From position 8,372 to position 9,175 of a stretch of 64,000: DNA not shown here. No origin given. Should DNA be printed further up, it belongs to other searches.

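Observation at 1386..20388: Non-canonical bai-like (bile-acid/steroid CoA-thioester) gene cluster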

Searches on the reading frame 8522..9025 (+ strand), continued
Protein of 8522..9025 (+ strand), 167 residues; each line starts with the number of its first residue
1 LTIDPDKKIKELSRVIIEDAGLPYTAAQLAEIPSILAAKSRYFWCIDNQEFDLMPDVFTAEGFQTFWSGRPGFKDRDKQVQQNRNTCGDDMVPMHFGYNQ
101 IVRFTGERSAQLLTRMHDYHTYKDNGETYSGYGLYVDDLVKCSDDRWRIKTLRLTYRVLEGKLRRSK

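Call 53: find_encoding_contigs(protein=P0076, flank=10000, max_places=4)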
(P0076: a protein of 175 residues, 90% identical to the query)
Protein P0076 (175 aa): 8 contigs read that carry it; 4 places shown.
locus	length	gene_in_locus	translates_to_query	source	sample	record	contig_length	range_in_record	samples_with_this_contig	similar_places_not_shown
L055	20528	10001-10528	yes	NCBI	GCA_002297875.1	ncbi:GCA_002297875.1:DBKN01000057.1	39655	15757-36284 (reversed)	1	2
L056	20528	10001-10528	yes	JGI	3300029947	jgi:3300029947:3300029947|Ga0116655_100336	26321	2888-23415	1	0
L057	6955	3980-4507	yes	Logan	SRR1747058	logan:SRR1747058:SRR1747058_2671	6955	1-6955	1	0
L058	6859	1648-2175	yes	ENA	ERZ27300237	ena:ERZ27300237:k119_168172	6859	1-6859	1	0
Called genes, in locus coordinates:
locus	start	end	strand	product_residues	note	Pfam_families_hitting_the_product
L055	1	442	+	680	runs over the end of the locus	PF00004:AAA, PF17862:AAA_lid_3, PF01434:Peptidase_M41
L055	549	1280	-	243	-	-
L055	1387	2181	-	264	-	PF04203:Sortase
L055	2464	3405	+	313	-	PF00892:EamA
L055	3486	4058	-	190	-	-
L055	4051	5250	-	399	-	PF12833:HTH_18, PF00165:HTH_AraC (faint), PF12833:HTH_18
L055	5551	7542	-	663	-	PF00724:Oxidored_FMN, PF01207:Dus (weak), PF00890:FAD_binding_2 (weak), PF03486:HI0933_like (weak), PF07992:Pyr_redox_2, PF12831:FAD_oxidored (weak), PF13450:NAD_binding_8, PF13434:Lys_Orn_oxgnase (weak), +3 more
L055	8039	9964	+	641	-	PF00724:Oxidored_FMN, PF01207:Dus (weak), PF00070:Pyr_redox (faint), PF01266:DAO (faint), PF07992:Pyr_redox_2, PF13450:NAD_binding_8, PF13738:Pyr_redox_3 (faint), PF21799:MurD-like_N (faint)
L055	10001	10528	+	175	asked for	PF13577:SnoaL_4, PF12680:SnoaL_2 (weak), PF14534:DUF4440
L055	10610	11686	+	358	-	PF14397:ATPgrasp_ST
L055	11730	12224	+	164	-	PF13577:SnoaL_4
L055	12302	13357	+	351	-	PF14397:ATPgrasp_ST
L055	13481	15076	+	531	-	PF00474:SSF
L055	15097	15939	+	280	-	PF04230:PS_pyruv_trans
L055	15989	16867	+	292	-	PF00535:Glycos_transf_2, PF10111:Glyco_tranf_2_2, PF13641:Glyco_tranf_2_3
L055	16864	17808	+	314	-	PF00535:Glycos_transf_2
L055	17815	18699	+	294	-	PF14305:ATPgrasp_TupA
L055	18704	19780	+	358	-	PF02558:ApbA (weak), PF02317:Octopine_DH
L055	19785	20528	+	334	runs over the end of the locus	PF14397:ATPgrasp_ST, PF14398:ATPgrasp_YheCD (weak)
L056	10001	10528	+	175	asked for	PF13577:SnoaL_4, PF12680:SnoaL_2 (weak), PF14534:DUF4440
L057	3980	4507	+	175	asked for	PF13577:SnoaL_4, PF12680:SnoaL_2 (weak), PF14534:DUF4440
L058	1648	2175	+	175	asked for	PF13577:SnoaL_4, PF12680:SnoaL_2 (weak), PF14534:DUF4440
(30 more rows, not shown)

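Call 55: predict_structure(alignment_id=A1)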
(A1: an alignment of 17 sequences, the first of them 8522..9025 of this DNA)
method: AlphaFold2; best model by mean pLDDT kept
length: 167 residues; sequences in the alignment: 17
mean_pLDDT: 94.6   pTM: 0.89
mean pLDDT of the five models: 94.6, 93.5, 93.4, 91.8, 90.2
residues with pLDDT >= 90: 149; 70-90: 15; 50-70: 2; < 50: 1
segments of 3 or more residues with pLDDT < 50: none
pLDDT, mean of each block of 10 residues (from residue 1): 91 96 96 98 96 97 95 97 91 95 98 96 94 97 98 95 72
secondary structure, 60 per line:
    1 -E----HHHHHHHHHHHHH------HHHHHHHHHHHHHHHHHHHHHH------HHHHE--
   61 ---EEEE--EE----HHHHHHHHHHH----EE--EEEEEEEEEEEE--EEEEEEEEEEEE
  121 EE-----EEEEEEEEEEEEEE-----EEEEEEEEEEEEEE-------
elements in order: H7-19 H26-47 H54-57 E64-67 H76-86 E95-106 E109-122 E128-141 E147-160

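Call 60: fold_search(model_id=the predicted structure, library=pdb)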
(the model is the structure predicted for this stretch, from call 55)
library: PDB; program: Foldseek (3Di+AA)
matches with E <= 10: 1180; with E <= 0.001: 403
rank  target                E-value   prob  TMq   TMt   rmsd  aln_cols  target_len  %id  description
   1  4l8p                  1.9e-10  1.00  0.72  0.72  11.0       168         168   19  Crystal structure of a bile-acid 7-alpha dehydratase (CLOHIR_00079) from Clostridium hiranonis DSM 13275 at 1.60 A resol (released 2013-08-21)
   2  4n3v_A                1.1e-09  1.00  0.71  0.71   8.3       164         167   21  Crystal structure of a bile-acid 7-alpha dehydratase (CLOHIR_00079) from Clostridium hiranonis DSM 13275 at 1.89 A res (released 2013-12-04)
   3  4leh_A                1.9e-09  1.00  0.73  0.73  11.1       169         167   18  Crystal structure of a bile-acid 7-alpha dehydratase (CLOSCI_03134) from Clostridium scindens ATCC 35704 at 2.90 A res (released 2013-08-21)
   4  3ef8_A                3.5e-09  1.00  0.76  0.85   2.8       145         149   20  Crystal structure of Putative Scytalone Dehydratase (YP_496742.1) from NOVOSPHINGOBIUM AROMATICIVORANS DSM 12444 at 1. (released 2008-09-30)
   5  3s5c_F                8.7e-09  1.00  0.69  0.78   2.7       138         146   12  Crystal Structure of a Hexachlorocyclohexane dehydrochlorinase (LinA) Type2 (released 2012-05-23)
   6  3s5c_E                2.2e-08  1.00  0.69  0.75   4.9       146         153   12  Crystal Structure of a Hexachlorocyclohexane dehydrochlorinase (LinA) Type2 (released 2012-05-23)
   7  4l8o                  2.4e-08  1.00  0.70  0.71  11.3       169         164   17  Crystal structure of a bile-acid 7-alpha dehydratase (CLOHYLEM_06634) from Clostridium hylemonae DSM 15053 at 2.20 A res (released 2013-08-21)
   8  3s5c_B                2.6e-08  1.00  0.70  0.78   4.6       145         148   12  Crystal Structure of a Hexachlorocyclohexane dehydrochlorinase (LinA) Type2 (released 2012-05-23)
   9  3s5c_D                4.2e-08  1.00  0.70  0.76   4.9       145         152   12  Crystal Structure of a Hexachlorocyclohexane dehydrochlorinase (LinA) Type2 (released 2012-05-23)
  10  3eby                  7.3e-08  1.00  0.65  0.70   3.7       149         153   17  Crystal structure of the beta subunit of a putative aromatic-ring-hydroxylating dioxygenase (YP_001165631.1) from NOVOSP (released 2008-09-09)
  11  3a76_B                7.7e-08  1.00  0.71  0.77   4.6       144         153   10  The crystal structure of LinA (released 2010-09-15)
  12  3s5c_A                8.7e-08  1.00  0.69  0.77   4.9       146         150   12  Crystal Structure of a Hexachlorocyclohexane dehydrochlorinase (LinA) Type2 (released 2012-05-23)
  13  3a76_C                1.1e-07  1.00  0.71  0.77   2.4       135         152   11  The crystal structure of LinA (released 2010-09-15)
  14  3a76_A                1.6e-07  1.00  0.71  0.80   2.7       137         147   11  The crystal structure of LinA (released 2010-09-15)
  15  5kvb                  1.8e-07  1.00  0.69  0.78   4.9       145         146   12  The crystal structure of hexachlorocyclohexane dehydrochlorinase LinA-type3 from Novosphingobium barchaimii LL02 (released 2017-07-19)
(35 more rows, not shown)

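Call 68: search_protein_families(library=ncbifam, proteins=[L054:4174-4728:+, L054:3675-4169:+, window:8522-9025:+, L007:1120-1647:-], max_evalue=10)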
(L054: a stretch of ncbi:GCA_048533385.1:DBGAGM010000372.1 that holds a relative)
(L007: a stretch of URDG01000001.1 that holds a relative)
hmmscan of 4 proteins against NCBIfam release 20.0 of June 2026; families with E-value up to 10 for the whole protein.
L054:4174-4728:+ (184 aa): 0 families

L054:3675-4169:+ (164 aa): 2 families
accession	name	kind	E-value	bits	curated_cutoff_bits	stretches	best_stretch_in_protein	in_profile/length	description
NF007479.0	PRK10069.1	subfamily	0.00038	20.5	145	1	69-137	109-177/185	3-phenylpropionate/cinnamic acid dioxygenase subunit beta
NF042947.1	3PPDioc_HcaF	equivalog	0.016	15.1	230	1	68-137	93-164/172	3-phenylpropionate/cinnamic acid dioxygenase subunit beta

window:8522-9025:+ (167 aa): 0 families

L007:1120-1647:- (175 aa): 4 families
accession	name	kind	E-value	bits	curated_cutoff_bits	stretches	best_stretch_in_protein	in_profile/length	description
TIGR02246.1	TIGR02246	subfamily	0.033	14.2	33.95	1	19-75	2-57/128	SgcJ/EcaC family oxidoreductase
NF006089.0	PRK08241.1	subfamily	0.1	11.7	240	1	11-80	207-276/343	RNA polymerase subunit sigma-70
NF007203.0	PRK09624.1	equivalog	0.12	12.6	171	1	130-163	25-58/105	pyuvate ferredoxin oxidoreductase subunit delta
NF040877.1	SE1832_fam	equivalog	1.9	8.5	45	0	3-18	33-48/51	SE1832 family protein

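Call 70: find_homologous_proteins(query=L054:4174-4728:+, max_evalue=0.00001)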
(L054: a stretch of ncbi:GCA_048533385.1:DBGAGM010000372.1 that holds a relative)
Query L054:4174-4728:+ (184 aa): 77 proteins with E <= 0.00001 among 86 candidates.
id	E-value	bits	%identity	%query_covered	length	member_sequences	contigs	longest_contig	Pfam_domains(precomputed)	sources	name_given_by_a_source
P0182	3.5e-124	430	97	100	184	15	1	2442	PF13577.13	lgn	-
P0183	2.2e-123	427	96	100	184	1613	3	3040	PF13577.13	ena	-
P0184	1.2e-113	396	97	93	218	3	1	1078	PF13577.13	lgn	-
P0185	8.2e-108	377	91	92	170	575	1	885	PF13577.13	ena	-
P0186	7.5e-105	367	97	85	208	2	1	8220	PF13577.13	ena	-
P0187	2.8e-97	342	95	82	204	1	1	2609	PF13577.13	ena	-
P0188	8.4e-97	341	93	83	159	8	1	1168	PF13577.13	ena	-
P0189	2.0e-92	326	72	100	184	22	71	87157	PF13577.13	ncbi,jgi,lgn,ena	-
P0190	1.4e-87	310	70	100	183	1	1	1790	PF13577.13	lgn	-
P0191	1.8e-86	307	98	72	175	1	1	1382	PF13577.13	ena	-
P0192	2.3e-85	303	95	73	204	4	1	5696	PF13577.13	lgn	-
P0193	3.1e-85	303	96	73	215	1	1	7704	-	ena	-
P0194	3.2e-85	303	67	100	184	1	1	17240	PF13577.13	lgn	-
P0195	5.9e-84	299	98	70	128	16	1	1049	PF13577.13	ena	-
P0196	2.4e-83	297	98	70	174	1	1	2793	-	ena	-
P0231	4.8e-61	224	50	97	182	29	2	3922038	PF13577.13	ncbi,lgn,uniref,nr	ncbi:nuclear transport factor 2 family protein [[Clostridium] hylemonae]|uniref:nuclear transport fa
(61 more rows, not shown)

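Call 71: find_encoding_contigs(protein=P0231, flank=10000, max_places=1)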
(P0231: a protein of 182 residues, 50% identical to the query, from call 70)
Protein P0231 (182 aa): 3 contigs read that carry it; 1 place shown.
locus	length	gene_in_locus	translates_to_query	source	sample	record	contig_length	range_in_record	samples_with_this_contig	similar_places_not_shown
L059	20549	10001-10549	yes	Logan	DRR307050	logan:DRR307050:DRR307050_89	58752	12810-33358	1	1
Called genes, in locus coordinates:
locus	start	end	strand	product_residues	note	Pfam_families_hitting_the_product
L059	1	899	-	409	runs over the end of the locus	PF12833:HTH_18, PF00165:HTH_AraC, PF12833:HTH_18, PF00165:HTH_AraC (weak)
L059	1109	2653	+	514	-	PF00501:AMP-binding, PF13193:AMP-binding_C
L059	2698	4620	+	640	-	PF00724:Oxidored_FMN, PF01262:AlaDh_PNT_C (faint), PF00070:Pyr_redox (faint), PF01266:DAO (faint), PF01494:FAD_binding_3 (faint), PF07992:Pyr_redox_2, PF13450:NAD_binding_8 (weak), PF13738:Pyr_redox_3 (faint)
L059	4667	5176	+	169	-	PF13577:SnoaL_4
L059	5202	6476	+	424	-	PF02515:CoA_transf_3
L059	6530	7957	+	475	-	PF00083:Sugar_tr, PF07690:MFS_1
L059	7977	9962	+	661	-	PF00724:Oxidored_FMN, PF01207:Dus, PF00890:FAD_binding_2 (weak), PF03486:HI0933_like (weak), PF07992:Pyr_redox_2, PF12831:FAD_oxidored, PF13450:NAD_binding_8, PF00070:Pyr_redox (weak), +2 more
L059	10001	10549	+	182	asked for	PF13577:SnoaL_4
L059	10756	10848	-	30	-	-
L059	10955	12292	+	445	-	PF01645:Glu_synthase, PF01070:FMN_dh (weak)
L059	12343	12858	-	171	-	PF04892:VanZ-LLP1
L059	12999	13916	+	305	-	PF01544:CorA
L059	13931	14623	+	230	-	PF00657:Lipase_GDSL, PF04311:DUF459, PF13472:Lipase_GDSL_2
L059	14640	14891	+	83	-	-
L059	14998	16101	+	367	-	PF01381:HTH_3, PF12844:HTH_19, PF13443:HTH_26 (weak), PF13560:HTH_31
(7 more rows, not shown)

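Call 81: find_encoding_contigs(protein=P0081, flank=6000, max_places=3)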
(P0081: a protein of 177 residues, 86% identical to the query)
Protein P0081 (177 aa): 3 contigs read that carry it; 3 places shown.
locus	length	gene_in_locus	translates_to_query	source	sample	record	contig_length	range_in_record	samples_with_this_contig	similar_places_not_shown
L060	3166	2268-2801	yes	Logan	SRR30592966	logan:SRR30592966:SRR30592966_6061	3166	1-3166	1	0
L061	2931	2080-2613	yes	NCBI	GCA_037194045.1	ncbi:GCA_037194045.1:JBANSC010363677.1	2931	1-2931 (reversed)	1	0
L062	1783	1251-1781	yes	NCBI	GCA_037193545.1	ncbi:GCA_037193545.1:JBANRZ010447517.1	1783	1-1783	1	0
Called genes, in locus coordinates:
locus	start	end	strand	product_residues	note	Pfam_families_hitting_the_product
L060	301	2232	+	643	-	PF00724:Oxidored_FMN, PF01207:Dus (weak), PF00070:Pyr_redox (faint), PF01266:DAO (faint), PF01494:FAD_binding_3 (faint), PF07992:Pyr_redox_2, PF13450:NAD_binding_8 (weak), PF21799:MurD-like_N (faint)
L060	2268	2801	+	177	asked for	PF13577:SnoaL_4, PF14534:DUF4440 (weak), PF12680:SnoaL_2 (weak)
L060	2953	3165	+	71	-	?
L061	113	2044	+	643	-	PF00724:Oxidored_FMN, PF01207:Dus (weak), PF00070:Pyr_redox (faint), PF01266:DAO (faint), PF01494:FAD_binding_3 (faint), PF07992:Pyr_redox_2, PF13450:NAD_binding_8 (weak), PF21799:MurD-like_N (faint)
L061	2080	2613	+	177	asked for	PF13577:SnoaL_4, PF14534:DUF4440 (weak), PF12680:SnoaL_2 (weak)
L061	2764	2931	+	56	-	?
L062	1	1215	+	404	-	?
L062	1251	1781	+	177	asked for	PF13577:SnoaL_4, PF14534:DUF4440 (weak), PF12680:SnoaL_2 (weak)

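Call 82: find_encoding_contigs(protein=P0078, flank=10000, max_places=2)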
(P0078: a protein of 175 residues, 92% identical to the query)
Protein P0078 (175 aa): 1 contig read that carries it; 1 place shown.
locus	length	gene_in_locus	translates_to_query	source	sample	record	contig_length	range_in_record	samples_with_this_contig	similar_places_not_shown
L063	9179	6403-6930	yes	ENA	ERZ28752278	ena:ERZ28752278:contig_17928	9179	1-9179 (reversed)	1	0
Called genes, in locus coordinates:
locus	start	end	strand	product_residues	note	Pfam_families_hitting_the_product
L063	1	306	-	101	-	?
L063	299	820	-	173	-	PF12833:HTH_18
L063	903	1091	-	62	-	-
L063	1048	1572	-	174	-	-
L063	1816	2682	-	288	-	PF13738:Pyr_redox_3 (faint), PF00890:FAD_binding_2, PF01266:DAO (weak), PF03486:HI0933_like (weak), PF07992:Pyr_redox_2, PF12831:FAD_oxidored, PF13450:NAD_binding_8, PF13434:Lys_Orn_oxgnase (weak), +2 more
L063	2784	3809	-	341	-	PF00724:Oxidored_FMN, PF01207:Dus (weak)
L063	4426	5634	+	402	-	PF00724:Oxidored_FMN, PF01207:Dus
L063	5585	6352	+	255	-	PF01266:DAO (faint), PF07992:Pyr_redox_2, PF13738:Pyr_redox_3 (weak)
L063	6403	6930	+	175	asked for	PF13577:SnoaL_4, PF14534:DUF4440 (weak)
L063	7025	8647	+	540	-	PF14397:ATPgrasp_ST, PF13577:SnoaL_4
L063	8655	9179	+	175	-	?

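Call 89: search_protein_representatives(alignment_id=A1)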
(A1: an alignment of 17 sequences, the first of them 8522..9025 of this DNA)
Query: 17 sequences, 168 profile positions. Proteins with E-value up to 0.001 (for the whole library): 379; up to 1e-10: 59; up to 1e-30: 9. The best 150 are listed.
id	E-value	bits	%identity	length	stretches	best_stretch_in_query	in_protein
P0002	6.3e-82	289.7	-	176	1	1-167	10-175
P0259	2.6e-64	232.4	-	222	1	3-167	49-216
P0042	4.2e-47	176.4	-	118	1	1-113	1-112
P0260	1.9e-43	164.5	-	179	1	3-162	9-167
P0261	9.8e-43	162.2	-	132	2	1-88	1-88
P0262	1.9e-42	161.2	-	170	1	3-165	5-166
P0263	3.2e-41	157.3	-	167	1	1-163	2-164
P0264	2.8e-35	137.9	-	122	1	1-107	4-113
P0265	6.0e-31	123.8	-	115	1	1-107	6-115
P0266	2.4e-30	121.9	-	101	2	1-75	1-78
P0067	1.4e-28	116.2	-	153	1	1-80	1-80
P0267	5.1e-27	111.1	-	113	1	1-86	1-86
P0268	6.7e-27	110.7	-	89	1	87-166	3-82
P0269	3.2e-26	108.5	-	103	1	103-167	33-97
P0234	2.0e-25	105.9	-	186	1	2-166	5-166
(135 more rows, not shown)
